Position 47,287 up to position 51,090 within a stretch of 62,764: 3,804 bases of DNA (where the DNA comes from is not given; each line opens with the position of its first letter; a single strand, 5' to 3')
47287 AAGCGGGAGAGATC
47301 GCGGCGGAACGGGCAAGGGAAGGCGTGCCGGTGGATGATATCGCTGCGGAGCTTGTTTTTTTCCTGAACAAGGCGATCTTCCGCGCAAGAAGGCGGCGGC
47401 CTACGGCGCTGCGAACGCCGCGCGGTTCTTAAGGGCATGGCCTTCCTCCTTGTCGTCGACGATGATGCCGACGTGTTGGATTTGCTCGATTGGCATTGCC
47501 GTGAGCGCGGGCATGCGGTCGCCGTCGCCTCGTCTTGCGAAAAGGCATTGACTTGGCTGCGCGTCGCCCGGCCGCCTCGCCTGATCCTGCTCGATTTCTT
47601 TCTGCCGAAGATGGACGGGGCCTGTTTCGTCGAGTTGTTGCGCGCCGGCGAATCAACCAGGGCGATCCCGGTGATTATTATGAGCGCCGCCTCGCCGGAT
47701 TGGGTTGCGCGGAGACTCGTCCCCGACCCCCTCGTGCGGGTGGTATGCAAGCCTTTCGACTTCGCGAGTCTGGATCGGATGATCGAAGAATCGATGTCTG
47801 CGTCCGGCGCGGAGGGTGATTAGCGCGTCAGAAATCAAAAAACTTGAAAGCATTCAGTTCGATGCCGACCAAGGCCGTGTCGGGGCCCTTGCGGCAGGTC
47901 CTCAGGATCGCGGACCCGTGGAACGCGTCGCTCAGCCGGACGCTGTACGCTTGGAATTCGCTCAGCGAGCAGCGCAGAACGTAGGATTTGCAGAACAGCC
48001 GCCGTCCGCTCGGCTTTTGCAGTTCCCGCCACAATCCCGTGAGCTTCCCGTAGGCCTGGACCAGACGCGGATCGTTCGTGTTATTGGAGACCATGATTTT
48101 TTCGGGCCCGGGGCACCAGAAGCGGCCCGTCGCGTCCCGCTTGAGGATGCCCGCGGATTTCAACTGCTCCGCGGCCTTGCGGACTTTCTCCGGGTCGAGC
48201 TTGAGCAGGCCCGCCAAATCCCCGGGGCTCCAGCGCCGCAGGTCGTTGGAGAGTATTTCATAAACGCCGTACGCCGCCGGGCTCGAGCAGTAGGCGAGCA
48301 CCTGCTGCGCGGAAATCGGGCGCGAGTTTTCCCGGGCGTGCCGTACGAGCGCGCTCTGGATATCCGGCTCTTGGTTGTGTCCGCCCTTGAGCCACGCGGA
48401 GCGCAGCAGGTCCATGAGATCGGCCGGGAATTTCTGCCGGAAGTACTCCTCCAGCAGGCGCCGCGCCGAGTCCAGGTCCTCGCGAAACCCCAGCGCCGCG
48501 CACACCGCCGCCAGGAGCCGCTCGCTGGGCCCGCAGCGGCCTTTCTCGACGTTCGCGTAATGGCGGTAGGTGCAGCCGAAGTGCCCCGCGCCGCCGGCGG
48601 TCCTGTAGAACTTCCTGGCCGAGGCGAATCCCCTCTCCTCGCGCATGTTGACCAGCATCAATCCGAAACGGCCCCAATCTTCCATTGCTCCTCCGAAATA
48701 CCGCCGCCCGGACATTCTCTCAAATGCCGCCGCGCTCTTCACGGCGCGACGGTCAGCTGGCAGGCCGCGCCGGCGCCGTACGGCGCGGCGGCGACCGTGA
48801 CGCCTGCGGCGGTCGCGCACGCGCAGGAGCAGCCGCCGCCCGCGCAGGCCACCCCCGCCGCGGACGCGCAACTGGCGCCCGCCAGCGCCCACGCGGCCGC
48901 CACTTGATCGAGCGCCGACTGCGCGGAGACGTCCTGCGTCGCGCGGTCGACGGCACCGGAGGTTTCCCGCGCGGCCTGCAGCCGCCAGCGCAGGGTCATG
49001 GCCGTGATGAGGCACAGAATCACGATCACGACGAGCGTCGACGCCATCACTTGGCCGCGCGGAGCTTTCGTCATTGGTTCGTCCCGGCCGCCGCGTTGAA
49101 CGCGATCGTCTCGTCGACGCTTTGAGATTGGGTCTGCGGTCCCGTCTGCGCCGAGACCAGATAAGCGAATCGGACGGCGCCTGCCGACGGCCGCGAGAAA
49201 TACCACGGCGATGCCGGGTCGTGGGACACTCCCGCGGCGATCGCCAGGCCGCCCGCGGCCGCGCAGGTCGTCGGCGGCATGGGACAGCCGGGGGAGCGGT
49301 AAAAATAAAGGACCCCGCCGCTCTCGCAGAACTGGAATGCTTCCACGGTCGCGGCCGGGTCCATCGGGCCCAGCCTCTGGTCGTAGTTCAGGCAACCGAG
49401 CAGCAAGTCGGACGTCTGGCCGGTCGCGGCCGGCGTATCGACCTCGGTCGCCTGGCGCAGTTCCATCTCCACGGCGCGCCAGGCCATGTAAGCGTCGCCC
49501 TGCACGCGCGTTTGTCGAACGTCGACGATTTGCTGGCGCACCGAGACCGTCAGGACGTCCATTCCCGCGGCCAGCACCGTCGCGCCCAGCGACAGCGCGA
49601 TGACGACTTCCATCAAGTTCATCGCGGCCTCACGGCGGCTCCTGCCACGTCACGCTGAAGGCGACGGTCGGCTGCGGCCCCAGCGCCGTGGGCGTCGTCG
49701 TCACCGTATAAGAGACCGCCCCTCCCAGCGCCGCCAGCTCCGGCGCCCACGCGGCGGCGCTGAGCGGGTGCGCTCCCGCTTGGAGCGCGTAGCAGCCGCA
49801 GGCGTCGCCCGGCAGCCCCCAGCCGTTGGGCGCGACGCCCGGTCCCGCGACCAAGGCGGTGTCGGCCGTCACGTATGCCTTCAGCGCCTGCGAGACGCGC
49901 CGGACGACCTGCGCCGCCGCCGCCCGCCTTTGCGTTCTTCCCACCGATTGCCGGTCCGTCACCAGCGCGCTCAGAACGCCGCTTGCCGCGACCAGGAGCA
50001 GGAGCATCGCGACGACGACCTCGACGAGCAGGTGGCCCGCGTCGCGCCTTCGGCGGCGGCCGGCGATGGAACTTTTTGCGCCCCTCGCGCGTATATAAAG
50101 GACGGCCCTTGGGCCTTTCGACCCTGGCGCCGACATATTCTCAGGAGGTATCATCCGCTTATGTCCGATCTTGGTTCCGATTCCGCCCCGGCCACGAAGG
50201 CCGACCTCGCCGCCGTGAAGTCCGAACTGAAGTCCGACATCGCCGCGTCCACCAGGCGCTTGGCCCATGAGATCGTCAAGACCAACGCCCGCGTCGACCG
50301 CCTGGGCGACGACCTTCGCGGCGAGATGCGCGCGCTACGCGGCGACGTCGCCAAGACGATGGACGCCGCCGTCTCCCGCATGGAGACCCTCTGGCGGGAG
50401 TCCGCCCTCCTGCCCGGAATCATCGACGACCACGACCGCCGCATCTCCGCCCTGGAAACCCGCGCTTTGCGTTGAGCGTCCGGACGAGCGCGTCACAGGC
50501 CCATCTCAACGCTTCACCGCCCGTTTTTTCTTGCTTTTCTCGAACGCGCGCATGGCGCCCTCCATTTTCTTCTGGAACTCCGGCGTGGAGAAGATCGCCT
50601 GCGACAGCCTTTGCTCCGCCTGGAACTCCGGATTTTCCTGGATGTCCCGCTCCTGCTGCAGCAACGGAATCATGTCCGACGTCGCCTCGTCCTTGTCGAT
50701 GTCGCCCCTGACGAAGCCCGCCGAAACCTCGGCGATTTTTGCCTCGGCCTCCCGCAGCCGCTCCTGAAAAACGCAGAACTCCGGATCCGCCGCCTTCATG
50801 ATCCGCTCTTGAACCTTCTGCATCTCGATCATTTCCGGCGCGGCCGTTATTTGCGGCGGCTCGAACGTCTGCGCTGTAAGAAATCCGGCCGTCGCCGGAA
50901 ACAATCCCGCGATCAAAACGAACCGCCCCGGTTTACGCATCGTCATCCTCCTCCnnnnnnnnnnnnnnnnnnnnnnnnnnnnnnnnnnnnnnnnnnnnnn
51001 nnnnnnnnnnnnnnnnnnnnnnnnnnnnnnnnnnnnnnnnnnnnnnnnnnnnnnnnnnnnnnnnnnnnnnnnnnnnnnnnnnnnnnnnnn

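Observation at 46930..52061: Pair of ~120-nt conserved elements in inverted orientation bracketing a 5.1-kb module, each facing an inward-pointing gene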

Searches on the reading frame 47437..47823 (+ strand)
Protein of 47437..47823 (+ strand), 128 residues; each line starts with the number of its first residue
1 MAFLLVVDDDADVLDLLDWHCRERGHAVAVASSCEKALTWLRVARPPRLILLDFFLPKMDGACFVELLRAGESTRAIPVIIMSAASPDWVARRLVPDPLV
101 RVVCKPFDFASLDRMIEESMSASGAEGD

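Call 12: search_protein_families(library=pfam, proteins=[window:47437-47823:+], max_evalue=0.01)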
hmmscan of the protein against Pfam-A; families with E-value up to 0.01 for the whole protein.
window:47437-47823:+ (128 aa): 1 family
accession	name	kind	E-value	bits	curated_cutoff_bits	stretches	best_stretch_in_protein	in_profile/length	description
PF00072.30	Response_reg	-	5.7e-16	59.1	30.2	1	5-116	2-110/111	Response regulator receiver domain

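Call 48: search_protein_families(library=ncbifam, proteins=[window:47437-47823:+], max_evalue=1)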
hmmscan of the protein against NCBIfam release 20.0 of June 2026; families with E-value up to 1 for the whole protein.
window:47437-47823:+ (128 aa): 83 families (the best 25 are shown)
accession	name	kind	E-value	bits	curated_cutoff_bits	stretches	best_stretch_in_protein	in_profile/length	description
TIGR02154.1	PhoB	equivalog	4.3e-14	52.4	296.2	1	4-86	5-86/226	phosphate regulon transcriptional regulator PhoB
NF053854.1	RespRegPhoBBctds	equivalog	1.1e-11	44.6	270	1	4-85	1-80/225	two-component system response regulator PhoB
NF045717.1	DVU0259_DivK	exception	2.7e-11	43.6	160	1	4-119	5-115/117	DVU0259 family response regulator domain-containing protein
NF045944.1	ResRegRpaBCyano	equivalog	1.4e-10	40.9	330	1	5-86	1-78/229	response regulator transcription factor RpaB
NF008469.0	PRK11361.1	equivalog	1.4e-10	40.5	714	1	4-120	7-120/461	acetoacetate metabolism transcriptional regulator AtoC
TIGR02875.1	spore_0_A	equivalog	2.1e-10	40.3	200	1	4-120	5-122/262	sporulation transcription factor Spo0A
NF007135.0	PRK09581.1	equivalog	5.4e-10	38.7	474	1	2-85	3-85/457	PleD family two-component system response regulator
NF007969.0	PRK10693.1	equivalog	1e-09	37.9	329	1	4-86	10-89/337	two-component system response regulator RssB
NF051870.1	NAssimRespRegNtrX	equivalog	1.5e-09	37.3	600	1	4-120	4-119/452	nitrogen assimilation response regulator NtrX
NF011695.0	PRK15115.1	equivalog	1.5e-09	37.2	763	1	2-126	7-128/445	two-component system response regulator GlrR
NF040689.1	MtrAB_MtrA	equivalog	1.7e-09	37.3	300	1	4-87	1-80/219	MtrAB system response regulator MtrA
NF040534.1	resp_reg_YycF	equivalog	3.4e-09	36.3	340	1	4-85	3-80/231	response regulator YycF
NF041733.1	resp_reg_CseB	equivalog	3.5e-09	36.4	350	1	4-87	3-82/228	two-component system response regulator CseB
NF007689.0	PRK10365.1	equivalog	3.9e-09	35.8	760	1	4-121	8-122/441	sigma-54-dependent response regulator transcription factor ZraR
NF007005.1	PRK09468.1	equivalog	8.7e-09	35.1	331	1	4-88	6-87/237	osmolarity response regulator transcription factor OmpR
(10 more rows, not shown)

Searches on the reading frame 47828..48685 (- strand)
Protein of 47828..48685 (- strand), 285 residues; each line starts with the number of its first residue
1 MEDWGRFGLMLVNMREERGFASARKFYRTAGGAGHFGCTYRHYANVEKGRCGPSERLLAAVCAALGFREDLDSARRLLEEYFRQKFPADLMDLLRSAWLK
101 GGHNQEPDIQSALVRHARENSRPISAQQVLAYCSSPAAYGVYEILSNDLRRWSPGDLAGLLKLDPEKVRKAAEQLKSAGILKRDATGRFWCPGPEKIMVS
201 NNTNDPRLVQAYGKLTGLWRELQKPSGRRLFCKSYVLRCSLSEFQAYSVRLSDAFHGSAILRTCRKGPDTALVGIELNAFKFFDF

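Call 48: search_protein_families(library=ncbifam, proteins=[window:47828-48685:-], max_evalue=1)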
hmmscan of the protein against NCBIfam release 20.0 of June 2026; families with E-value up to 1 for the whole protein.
window:47828-48685:- (285 aa): 1 family
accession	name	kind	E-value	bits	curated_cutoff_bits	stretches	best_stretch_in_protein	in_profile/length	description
NF041677.1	trans_regClgR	equivalog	0.063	13.4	170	1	43-66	38-61/113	transcriptional regulator ClgR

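Call 66: search_protein_families(library=pfam, proteins=[window:47828-48685:-], max_evalue=0.1)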
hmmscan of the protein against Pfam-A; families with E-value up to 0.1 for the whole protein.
window:47828-48685:- (285 aa): 2 families
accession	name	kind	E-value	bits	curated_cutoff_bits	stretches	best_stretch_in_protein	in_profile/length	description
PF13560.12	HTH_31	-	0.00015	22.5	27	1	7-70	2-59/64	Helix-turn-helix domain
PF14394.12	DUF4423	-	0.00029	21.1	30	1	119-189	5-74/165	Domain of unknown function (DUF4423)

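Call 67: search_solved_structures(query=window:47828-48685:-, max_evalue=1)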
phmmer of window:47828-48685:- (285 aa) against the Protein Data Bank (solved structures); distinct sequences matched with E-value up to 1: 12.
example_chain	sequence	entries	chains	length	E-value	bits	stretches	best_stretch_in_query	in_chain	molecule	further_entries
8r5o_G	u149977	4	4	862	0.037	16.5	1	33-83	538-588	PAP2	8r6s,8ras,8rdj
8w9z_E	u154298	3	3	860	0.08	15.4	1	20-77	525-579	Pentatricopeptide repeat-containing protein At1g74850, chloroplastic-like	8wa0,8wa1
9epc_G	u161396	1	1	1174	0.086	15.3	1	33-83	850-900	PAP2, pTAC2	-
4bvl_A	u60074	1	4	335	0.33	13.4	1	10-54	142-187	PHB DEPOLYMERASE PHAZ7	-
4bym_A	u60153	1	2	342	0.33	13.4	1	10-54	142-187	PHB DEPOLYMERASE PHAZ7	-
2vtv_A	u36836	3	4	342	0.33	13.4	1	10-54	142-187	PHB depolymerase PhaZ7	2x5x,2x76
4bvj_A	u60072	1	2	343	0.34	13.4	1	10-54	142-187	PHB DEPOLYMERASE PHAZ7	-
4brs_A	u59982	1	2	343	0.34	13.4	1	10-54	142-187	PHB DEPOLYMERASE PHAZ7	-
4btv_A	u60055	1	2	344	0.34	13.4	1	10-54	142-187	PHB DEPOLYMERASE PHAZ7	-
5mlx_A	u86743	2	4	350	0.35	13.3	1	10-54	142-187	PHB depolymerase PhaZ7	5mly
4bvk_A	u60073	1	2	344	0.35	13.3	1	10-53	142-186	PHB DEPOLYMERASE PHAZ7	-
7bgi_2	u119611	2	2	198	0.97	11.9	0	178-231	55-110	Chlorophyll a-b binding protein, chloroplastic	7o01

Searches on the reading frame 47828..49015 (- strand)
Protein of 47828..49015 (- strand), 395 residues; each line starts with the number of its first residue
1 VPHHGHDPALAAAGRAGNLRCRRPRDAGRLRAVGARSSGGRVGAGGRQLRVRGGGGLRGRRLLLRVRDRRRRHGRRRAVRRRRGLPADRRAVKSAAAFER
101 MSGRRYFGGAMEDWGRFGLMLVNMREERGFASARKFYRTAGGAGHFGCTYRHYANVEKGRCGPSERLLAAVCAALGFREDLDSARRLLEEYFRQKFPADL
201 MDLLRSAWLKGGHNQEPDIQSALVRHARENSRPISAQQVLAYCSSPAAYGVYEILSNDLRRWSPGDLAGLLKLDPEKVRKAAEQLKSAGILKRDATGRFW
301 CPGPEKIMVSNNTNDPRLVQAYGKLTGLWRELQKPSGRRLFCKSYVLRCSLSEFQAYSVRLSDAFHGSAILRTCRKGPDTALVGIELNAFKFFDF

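Call 12: search_protein_families(library=pfam, proteins=[window:47828-49015:-], max_evalue=0.01)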
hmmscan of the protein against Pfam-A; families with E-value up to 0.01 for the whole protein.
window:47828-49015:- (395 aa): 1 family
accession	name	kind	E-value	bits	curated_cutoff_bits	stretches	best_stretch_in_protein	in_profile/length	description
PF14394.12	DUF4423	-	0.00054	20.2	30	1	229-299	5-74/165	Domain of unknown function (DUF4423)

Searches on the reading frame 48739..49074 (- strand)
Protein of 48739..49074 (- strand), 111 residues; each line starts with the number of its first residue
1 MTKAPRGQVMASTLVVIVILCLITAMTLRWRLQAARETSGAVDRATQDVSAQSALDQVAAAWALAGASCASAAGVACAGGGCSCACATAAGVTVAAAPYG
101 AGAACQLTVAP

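Call 48: search_protein_families(library=ncbifam, proteins=[window:48739-49074:-], max_evalue=1)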
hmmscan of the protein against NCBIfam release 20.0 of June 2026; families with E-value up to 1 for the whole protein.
window:48739-49074:- (111 aa): 3 families
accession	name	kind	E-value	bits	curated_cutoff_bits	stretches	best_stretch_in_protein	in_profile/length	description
NF041014.1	pilin_ComGG_2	equivalog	0.11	13.1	40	1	4-60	2-58/101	competence type IV pilus minor pilin ComGG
TIGR04135.1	FibroRuminTarg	subfamily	0.23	11.5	45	1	68-89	22-43/52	FibroRumin family radical SAM-modified Cys-rich RiPP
NF033807.0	CopL_fam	subfamily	0.24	12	40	1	14-100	5-97/129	CopL family metal-binding regulatory protein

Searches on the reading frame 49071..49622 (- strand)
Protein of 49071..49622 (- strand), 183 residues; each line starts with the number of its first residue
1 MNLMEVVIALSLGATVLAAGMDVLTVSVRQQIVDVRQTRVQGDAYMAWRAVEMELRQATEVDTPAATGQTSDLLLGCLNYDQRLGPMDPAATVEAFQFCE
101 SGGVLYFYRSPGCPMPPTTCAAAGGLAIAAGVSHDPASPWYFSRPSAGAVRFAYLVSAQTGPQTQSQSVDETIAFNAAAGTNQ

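Call 12: search_protein_families(library=pfam, proteins=[window:49071-49622:-], max_evalue=0.01)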
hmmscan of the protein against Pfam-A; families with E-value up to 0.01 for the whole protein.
window:49071-49622:- (183 aa): 0 families

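Call 48: search_protein_families(library=ncbifam, proteins=[window:49071-49622:-], max_evalue=1)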
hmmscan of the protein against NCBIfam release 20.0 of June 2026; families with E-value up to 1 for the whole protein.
window:49071-49622:- (183 aa): 1 family
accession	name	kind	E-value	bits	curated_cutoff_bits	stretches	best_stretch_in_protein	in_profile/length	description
NF007848.0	PRK10557.1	equivalog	0.097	12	120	1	2-58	14-70/192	prepilin peptidase-dependent protein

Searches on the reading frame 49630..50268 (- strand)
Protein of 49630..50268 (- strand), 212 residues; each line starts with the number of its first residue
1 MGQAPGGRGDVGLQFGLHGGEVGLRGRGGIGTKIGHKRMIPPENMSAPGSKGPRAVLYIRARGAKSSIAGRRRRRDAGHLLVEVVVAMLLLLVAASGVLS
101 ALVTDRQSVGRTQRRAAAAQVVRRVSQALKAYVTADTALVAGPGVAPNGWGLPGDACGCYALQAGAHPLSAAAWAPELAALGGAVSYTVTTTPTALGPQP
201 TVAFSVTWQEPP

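Call 12: search_protein_families(library=pfam, proteins=[window:49630-50268:-], max_evalue=0.01)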
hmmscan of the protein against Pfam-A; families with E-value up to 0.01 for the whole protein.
window:49630-50268:- (212 aa): 0 families

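Call 48: search_protein_families(library=ncbifam, proteins=[window:49630-50268:-], max_evalue=1)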
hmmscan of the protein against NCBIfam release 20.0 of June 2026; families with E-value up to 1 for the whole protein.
window:49630-50268:- (212 aa): 3 families
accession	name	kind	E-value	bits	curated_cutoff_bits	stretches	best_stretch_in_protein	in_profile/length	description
NF041013.1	T4P_ComGE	equivalog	0.001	19.1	49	1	78-127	5-54/83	competence type IV pilus minor pilin ComGE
TIGR01707.1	gspI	equivalog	0.11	13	44.35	1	78-123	1-46/101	type II secretion system minor pseudopilin GspI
NF006453.0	PRK08808.1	equivalog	0.28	10.2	295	1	72-126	2-56/211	type II secretion system protein J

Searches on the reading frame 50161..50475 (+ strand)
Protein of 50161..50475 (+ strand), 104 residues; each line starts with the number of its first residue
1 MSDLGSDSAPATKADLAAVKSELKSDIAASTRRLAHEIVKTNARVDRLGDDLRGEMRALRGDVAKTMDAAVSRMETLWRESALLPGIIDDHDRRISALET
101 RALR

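Call 66: search_protein_families(library=pfam, proteins=[window:50161-50475:+], max_evalue=0.1)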
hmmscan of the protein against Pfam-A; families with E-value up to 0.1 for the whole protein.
window:50161-50475:+ (104 aa): 3 families
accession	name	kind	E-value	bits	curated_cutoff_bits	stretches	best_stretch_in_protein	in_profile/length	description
PF07798.16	CCDC90-like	-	0.011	16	33.5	1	12-74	55-117/175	Coiled-coil domain-containing protein 90-like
PF01442.23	Apolipoprotein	-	0.04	14.1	90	1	15-76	56-117/190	Apolipoprotein A1/A4/E domain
PF19111.5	DUF5798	-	0.089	13.4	27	0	31-69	31-68/89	Family of unknown function (DUF5798)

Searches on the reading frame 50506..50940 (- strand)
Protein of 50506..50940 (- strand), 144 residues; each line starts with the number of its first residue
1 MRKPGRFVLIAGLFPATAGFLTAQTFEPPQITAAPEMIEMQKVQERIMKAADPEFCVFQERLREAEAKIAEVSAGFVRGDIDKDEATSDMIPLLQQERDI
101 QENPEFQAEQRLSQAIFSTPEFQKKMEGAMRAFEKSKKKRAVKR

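Call 48: search_protein_families(library=ncbifam, proteins=[window:50506-50940:-], max_evalue=1)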
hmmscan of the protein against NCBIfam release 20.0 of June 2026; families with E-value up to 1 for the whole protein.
window:50506-50940:- (144 aa): 0 families

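Call 56: find_encoding_contigs(protein=window:50506-50940:-, flank=10000, max_places=5)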
Protein window:50506-50940:- (144 aa): 1 contig read that carries it; 1 place shown.
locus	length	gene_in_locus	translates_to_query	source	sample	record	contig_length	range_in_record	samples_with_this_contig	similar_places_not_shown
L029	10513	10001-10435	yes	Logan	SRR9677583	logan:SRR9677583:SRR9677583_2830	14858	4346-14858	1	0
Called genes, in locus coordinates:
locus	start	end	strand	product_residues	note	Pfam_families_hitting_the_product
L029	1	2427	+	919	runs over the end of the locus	PF01373:Glyco_hydro_14, PF28566:MEX1_N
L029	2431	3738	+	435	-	PF07690:MFS_1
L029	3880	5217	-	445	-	-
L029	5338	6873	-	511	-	PF02446:Glyco_hydro_77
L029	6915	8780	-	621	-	PF08323:Glyco_transf_5, PF13439:Glyco_transf_4, PF13579:Glyco_trans_4_4, PF00534:Glycos_transf_1, PF13692:Glyco_trans_1_4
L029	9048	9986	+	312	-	-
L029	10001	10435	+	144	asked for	-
